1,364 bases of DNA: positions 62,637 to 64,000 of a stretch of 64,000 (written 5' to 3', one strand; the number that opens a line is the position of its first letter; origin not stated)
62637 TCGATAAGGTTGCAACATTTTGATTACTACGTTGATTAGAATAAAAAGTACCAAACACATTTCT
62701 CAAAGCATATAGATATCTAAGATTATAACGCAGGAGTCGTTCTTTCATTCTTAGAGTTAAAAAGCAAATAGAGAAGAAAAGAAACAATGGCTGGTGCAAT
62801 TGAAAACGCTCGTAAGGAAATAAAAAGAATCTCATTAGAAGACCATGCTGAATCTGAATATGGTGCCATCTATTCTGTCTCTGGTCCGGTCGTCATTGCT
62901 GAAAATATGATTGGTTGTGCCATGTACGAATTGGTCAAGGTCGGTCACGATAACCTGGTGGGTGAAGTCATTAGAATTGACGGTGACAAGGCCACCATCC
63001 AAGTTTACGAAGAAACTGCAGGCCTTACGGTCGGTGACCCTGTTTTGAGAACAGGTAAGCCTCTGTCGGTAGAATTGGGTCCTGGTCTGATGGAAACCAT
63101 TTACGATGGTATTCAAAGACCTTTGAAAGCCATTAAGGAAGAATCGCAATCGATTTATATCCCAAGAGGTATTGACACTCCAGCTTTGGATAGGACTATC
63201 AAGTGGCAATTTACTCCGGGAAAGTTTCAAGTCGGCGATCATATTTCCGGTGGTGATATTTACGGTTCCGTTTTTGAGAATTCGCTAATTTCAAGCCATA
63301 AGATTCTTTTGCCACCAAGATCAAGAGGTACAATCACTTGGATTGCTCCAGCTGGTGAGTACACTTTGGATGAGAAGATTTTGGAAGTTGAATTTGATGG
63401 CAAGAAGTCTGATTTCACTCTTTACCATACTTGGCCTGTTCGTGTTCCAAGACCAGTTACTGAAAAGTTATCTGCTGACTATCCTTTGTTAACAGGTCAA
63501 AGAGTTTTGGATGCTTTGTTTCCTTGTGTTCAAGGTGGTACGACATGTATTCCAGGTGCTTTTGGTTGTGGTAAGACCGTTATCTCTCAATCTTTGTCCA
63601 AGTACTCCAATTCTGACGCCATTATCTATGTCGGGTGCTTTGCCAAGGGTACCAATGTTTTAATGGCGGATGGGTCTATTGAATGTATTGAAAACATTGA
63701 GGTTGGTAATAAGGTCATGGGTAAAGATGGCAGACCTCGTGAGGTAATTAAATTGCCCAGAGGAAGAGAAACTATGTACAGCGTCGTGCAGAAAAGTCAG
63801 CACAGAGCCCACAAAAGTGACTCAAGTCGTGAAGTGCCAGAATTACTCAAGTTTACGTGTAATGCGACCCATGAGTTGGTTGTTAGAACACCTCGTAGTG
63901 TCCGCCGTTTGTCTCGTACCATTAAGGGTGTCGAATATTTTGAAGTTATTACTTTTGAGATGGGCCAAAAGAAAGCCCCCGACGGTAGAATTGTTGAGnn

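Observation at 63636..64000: VMA1 intein (VDE / PI-SceI homing endonuclease) starts inside the window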

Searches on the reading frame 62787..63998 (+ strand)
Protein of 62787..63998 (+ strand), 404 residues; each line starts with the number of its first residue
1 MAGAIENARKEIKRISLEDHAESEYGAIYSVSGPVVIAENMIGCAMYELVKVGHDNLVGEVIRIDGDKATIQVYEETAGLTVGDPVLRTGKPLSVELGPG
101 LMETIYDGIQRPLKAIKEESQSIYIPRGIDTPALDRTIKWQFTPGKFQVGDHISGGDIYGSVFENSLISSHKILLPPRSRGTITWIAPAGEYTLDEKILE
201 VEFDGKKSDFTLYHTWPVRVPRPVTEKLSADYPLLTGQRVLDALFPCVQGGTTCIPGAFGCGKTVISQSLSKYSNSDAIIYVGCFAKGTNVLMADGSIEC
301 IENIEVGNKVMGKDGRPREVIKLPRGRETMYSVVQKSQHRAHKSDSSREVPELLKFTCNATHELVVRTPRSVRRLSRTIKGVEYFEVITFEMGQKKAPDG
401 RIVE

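Call 6: search_solved_structures(query=window:62787-63998:+, show_alignments=3)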
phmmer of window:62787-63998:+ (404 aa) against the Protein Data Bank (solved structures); distinct sequences matched with E-value up to 0.001: 113 (the best 60 are shown).
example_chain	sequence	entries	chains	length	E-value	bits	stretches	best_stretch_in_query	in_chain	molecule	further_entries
9cop_A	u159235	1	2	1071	3.7e-274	911.6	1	1-404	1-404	V-type proton ATPase catalytic subunit A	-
5bw9_A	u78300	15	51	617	6.6e-193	644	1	1-291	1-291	V-type proton ATPase catalytic subunit A | V-type proton ATPase catalytic subunit A,V-type proton ATPase catalytic subunit A | Yeast Vacuolar ATPase A subunit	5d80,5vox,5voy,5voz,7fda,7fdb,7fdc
6o7v_A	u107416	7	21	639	7.2e-193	643.9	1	1-291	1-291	Vacuolar ATP synthase catalytic subunit A | H(+)-transporting two-sector ATPase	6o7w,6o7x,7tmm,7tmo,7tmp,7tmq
3j9t_A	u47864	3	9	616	3.2e-192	641.8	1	2-291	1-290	V-type proton ATPase catalytic subunit A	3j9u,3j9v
6wlz_A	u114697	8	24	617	1.8e-125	422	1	17-291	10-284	V-type proton ATPase catalytic subunit A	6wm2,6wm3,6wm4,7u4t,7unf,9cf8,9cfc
6xbw_A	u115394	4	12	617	2.4e-124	418.3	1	17-291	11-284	V-type proton ATPase catalytic subunit A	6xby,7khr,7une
7u8o_A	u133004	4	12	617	4.1e-124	417.5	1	17-287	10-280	V-type proton ATPase catalytic subunit A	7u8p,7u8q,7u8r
9bra_0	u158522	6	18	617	7e-124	416.8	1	17-291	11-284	V-type proton ATPase catalytic subunit A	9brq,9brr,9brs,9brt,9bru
9brd_A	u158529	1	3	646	1.8e-123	415.4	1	15-291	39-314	H(+)-transporting two-sector ATPase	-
9b8p_A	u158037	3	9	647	1.8e-123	415.4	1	15-291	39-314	H(+)-transporting two-sector ATPase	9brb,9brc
6vq6_A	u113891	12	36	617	2e-123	415.3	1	17-291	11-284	ATPase H+-transporting V1 subunit A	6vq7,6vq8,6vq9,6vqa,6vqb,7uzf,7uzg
36qu_C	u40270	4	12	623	1.1e-121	409.5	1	18-291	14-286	V-type proton ATPase catalytic subunit A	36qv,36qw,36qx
7uw9_E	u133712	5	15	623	1.6e-119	402.4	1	18-291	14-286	V-type proton ATPase catalytic subunit A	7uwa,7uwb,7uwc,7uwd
3w3a_A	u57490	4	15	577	3.7e-87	295.8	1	26-291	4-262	V-type ATP synthase alpha chain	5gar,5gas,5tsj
3a5c_A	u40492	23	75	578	3.7e-87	295.8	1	26-291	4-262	V-type ATP synthase alpha chain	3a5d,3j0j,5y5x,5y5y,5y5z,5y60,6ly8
1dfa_A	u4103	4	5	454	1.9e-74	254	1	284-404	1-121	PI-SCEI ENDONUCLEASE | ENDONUCLEASE PI-SCEI | PI-SCEI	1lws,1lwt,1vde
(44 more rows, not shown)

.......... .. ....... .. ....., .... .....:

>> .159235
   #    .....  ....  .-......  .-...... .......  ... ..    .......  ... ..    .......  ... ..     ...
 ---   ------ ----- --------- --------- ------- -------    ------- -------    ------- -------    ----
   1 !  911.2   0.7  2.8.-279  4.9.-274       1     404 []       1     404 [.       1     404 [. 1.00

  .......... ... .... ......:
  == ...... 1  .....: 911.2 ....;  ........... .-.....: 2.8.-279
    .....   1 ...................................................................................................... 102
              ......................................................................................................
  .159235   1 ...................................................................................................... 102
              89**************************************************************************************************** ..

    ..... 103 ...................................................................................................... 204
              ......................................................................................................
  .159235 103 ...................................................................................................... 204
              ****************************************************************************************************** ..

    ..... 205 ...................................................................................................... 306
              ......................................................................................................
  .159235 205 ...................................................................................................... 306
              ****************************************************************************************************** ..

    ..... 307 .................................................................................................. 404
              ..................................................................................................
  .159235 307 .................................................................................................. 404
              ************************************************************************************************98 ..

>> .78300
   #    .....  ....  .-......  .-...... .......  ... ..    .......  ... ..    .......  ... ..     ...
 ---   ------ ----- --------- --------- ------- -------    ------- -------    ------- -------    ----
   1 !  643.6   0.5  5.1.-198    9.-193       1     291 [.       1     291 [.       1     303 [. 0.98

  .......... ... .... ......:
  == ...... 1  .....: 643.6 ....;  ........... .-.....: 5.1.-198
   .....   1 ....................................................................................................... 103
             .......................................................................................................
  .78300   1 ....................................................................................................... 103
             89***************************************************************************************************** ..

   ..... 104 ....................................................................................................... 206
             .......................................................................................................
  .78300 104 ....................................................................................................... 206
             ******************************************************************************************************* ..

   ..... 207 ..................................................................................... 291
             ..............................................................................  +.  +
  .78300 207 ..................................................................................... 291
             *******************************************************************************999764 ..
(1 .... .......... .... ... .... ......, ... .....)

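Call 7: search_protein_families(library=pfam, proteins=[window:62787-63998:+], max_evalue=0.01)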
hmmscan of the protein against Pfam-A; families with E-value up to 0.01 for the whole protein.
window:62787-63998:+ (404 aa): 6 families
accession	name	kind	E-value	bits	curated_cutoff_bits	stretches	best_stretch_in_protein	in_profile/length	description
PF05203.21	Hom_end_hint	-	4.3e-44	151.6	32.1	1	284-404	1-115/228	Hom_end-associated Hint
PF16886.11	ATP-synt_ab_Xtn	-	1.8e-32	111.4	25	1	131-219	1-88/88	ATPsynthase alpha/beta subunit barrel-sandwich domain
PF02874.29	ATP-synt_ab_N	-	2.9e-18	66.6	20.9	1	28-90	1-69/69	ATP synthase alpha/beta family, beta-barrel domain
PF00006.31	ATP-synt_ab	-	8.4e-10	39.1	29.5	1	237-291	1-56/213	ATP synthase alpha/beta family, nucleotide-binding domain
PF13403.11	Hint_2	-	0.0014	19.5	28.4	1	284-325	2-42/147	Hint domain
PF01079.26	Hint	-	0.0026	17.8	29.7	1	274-317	3-46/213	Hint module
